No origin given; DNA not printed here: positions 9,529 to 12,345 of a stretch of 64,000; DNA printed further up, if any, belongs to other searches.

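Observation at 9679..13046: Uncharacterised two-gene operon: 838-aa polytopic membrane protein with a ~330-residue coiled-coil plus a proline-rich lipoprotein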

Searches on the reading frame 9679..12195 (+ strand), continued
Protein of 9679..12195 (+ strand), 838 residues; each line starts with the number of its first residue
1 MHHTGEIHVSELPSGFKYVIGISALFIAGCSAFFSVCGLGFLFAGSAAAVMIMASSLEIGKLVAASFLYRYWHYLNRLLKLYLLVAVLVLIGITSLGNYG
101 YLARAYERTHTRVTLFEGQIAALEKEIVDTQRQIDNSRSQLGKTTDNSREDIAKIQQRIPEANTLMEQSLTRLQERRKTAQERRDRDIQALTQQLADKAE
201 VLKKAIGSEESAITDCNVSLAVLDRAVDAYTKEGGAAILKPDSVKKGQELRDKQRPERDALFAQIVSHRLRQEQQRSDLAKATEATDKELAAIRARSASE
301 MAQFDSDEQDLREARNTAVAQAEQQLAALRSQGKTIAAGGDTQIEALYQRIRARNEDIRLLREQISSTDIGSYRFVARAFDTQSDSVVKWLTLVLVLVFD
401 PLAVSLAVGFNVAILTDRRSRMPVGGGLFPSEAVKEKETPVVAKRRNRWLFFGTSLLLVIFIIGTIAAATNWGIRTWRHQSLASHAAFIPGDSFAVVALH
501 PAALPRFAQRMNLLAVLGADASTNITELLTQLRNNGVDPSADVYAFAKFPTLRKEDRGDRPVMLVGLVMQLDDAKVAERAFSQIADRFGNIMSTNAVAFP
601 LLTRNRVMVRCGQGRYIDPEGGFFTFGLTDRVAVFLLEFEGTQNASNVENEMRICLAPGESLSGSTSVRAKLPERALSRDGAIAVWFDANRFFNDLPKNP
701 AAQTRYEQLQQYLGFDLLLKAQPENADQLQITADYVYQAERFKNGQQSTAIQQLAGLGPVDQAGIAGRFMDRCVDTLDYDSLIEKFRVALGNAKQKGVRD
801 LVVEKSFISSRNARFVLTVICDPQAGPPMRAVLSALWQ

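Call 30: predict_structure(alignment_id=A1)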
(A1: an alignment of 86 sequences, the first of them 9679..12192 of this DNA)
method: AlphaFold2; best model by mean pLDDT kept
length: 838 residues; sequences in the alignment: 86
mean_pLDDT: 79.7   pTM: 0.52
mean pLDDT of the five models: 79.7, 78.9, 78.5, 75.8, 75.3
residues with pLDDT >= 90: 313; 70-90: 335; 50-70: 133; < 50: 57
segments of 3 or more residues with pLDDT < 50: 1-9, 380-383, 422-446, 513-522
pLDDT, mean of each block of 10 residues (from residue 1): 40 69 76 66 59 71 77 80 79 68 66 81 88 81 73 83 90 93 94 94 94 93 87 57 75 91 94 94 94 94 93 90 83 72 80 87 74 53 56 69 74 65 40 35 49 82 88 81 88 94 67 46 58 84 94 69 93 91 81 58 69 88 88 92 82 84 58 90 95 92 94 96 92 96 80 90 92 94 92 81 94 96 86 76
secondary structure, 60 per line:
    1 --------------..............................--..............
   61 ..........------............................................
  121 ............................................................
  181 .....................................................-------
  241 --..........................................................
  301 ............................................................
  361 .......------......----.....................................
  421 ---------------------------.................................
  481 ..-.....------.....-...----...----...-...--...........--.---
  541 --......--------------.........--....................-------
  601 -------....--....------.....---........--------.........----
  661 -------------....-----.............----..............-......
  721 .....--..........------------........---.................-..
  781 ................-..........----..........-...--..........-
elements in order (helices of 4 or more, strands of 3 or more residues): H15-44 H47-70 H77-233 H243-367 H374-379 H384-420 H448-482 H484-488 E495-499 H524-534 E543-548 E563-571 H574-593 E608-611 E614-617 E624-628 E632-639 H648-656 H674-677 E683-688 H689-695 H700-713 E715-725 E728-737 H750-757 H761-777 H779-796 E798-807 E812-821 H828-837

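Call 49: fold_search(model_id=the predicted structure, library=pdb)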
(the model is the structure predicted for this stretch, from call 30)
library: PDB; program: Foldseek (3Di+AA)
matches with E <= 10: 960; with E <= 0.001: 2
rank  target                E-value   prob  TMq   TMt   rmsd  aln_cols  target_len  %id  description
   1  7zr1_C                6.3e-04  0.94  0.11  0.12  30.1       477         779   12  Chaetomium thermophilum Mre11-Rad50-Nbs1 complex bound to ATPyS (composite structure) (released 2023-01-11)
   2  5xg2                  7.0e-04  1.00  0.14  0.33  11.8       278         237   17  Crystal structure of a coiled-coil segment (residues 345-468 and 694-814) of Pyrococcus yayanosii Smc (released 2017-06-07)
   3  9mli_A                1.3e-03  0.82  0.12  0.05  54.8       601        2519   12  Xenorhabdus nematophilus XptA2 RBD C Chimera (released 2025-03-05)
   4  9c4k_B                2.6e-03  0.82  0.12  0.09  54.5       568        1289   12  Yersinia entomophaga holotoxin complex in prepore conformation (released 2025-12-31)
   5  8bx8_B                4.1e-03  0.82  0.11  0.04  24.1       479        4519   15  In situ outer dynein arm from Chlamydomonas reinhardtii in the post-power stroke state (released 2023-05-10)
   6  7k5b_B                4.1e-03  0.82  0.11  0.04  24.1       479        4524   15  Structure of outer-arm dynein bound to microtubule doublet in microtubule binding state 2 (MTBS-2) (released 2021-09-29)
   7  5nnv_D                4.3e-03  1.00  0.15  0.33  10.9       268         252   18  Structure of a Bacillus subtilis Smc coiled coil middle fragment (released 2017-06-21)
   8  7sqc_1K               4.3e-03  0.99  0.15  0.29  64.4       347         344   15  Ciliary C1 central pair apparatus isolated from Chlamydomonas reinhardtii (released 2022-04-13)
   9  5nnv_B                4.5e-03  1.00  0.16  0.40   9.7       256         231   18  Structure of a Bacillus subtilis Smc coiled coil middle fragment (released 2017-06-21)
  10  6h6e_A                4.5e-03  0.99  0.14  0.06  17.9       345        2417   14  PTC3 holotoxin complex from Photorhabdus luminecens in prepore state (TcdA1, TcdB2, TccC3) (released 2018-10-03)
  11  7zr1_D                4.8e-03  0.97  0.18  0.19  63.2       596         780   13  Chaetomium thermophilum Mre11-Rad50-Nbs1 complex bound to ATPyS (composite structure) (released 2023-01-11)
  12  8f7n                  5.9e-03  0.82  0.11  0.19  41.8       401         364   13  Crystal structure of chemoreceptor McpZ ligand sensing domain (released 2023-07-05)
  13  7sqc_1J               6.6e-03  0.97  0.13  0.25  65.3       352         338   15  Ciliary C1 central pair apparatus isolated from Chlamydomonas reinhardtii (released 2022-04-13)
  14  6h6f_A                6.6e-03  0.97  0.13  0.06  18.9       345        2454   15  PTC3 holotoxin complex from Photorhabdus luminiscens - Mutant TcC-D651A (released 2018-10-03)
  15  9a69_B                7.3e-03  0.80  0.10  0.11  22.6       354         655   15  Integrative model of MCPB-MCPC by crosslinking MS and deep learning (released 2024-09-18)
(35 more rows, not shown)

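Call 58: search_protein_families(library=phrogs, proteins=[window:9679-12195:+], max_evalue=0.01)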
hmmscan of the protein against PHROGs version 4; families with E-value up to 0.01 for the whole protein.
window:9679-12195:+ (838 aa): 2 families
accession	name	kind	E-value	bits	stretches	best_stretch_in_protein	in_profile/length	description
phrog_5105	-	unknown function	0.0063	17.6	1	83-229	5-156/159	-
phrog_739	-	lysis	0.007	17.6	1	83-159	6-85/122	Rz-like spanin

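Call 74: list_cluster_members(proteins=[P0001, P0002, P0019, P0056])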
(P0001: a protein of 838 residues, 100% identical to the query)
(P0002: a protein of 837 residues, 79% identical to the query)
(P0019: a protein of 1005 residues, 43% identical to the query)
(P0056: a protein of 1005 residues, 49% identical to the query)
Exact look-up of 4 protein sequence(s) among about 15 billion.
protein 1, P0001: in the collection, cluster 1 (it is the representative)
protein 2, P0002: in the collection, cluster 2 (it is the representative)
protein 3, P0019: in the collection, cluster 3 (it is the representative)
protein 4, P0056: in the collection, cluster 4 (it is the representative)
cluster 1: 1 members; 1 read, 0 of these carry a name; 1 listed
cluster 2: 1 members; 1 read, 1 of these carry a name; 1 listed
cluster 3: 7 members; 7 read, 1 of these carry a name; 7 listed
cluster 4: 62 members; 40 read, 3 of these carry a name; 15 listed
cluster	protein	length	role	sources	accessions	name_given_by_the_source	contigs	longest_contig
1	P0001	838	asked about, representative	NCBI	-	-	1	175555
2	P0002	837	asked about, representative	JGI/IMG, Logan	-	predicted nucleic acid-binding Zn-ribbon protein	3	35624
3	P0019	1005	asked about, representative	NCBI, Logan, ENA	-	-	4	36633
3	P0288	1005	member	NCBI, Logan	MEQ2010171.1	MAG: hypothetical protein ABMA26_25590 [Limisphaerales bacterium]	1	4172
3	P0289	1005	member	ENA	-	-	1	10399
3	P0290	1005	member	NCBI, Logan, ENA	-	-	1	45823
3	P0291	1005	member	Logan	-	-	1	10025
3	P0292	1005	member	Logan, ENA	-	-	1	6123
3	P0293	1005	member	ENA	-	-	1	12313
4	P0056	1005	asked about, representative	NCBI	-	-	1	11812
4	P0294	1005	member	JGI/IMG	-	hypothetical protein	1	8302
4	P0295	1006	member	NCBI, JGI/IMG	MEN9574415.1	MAG: hypothetical protein RL514_2270 [Verrucomicrobiota bacterium] | hypothetical protein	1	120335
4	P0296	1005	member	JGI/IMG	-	hypothetical protein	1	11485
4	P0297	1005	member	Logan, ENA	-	-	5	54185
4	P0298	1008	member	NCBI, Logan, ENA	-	-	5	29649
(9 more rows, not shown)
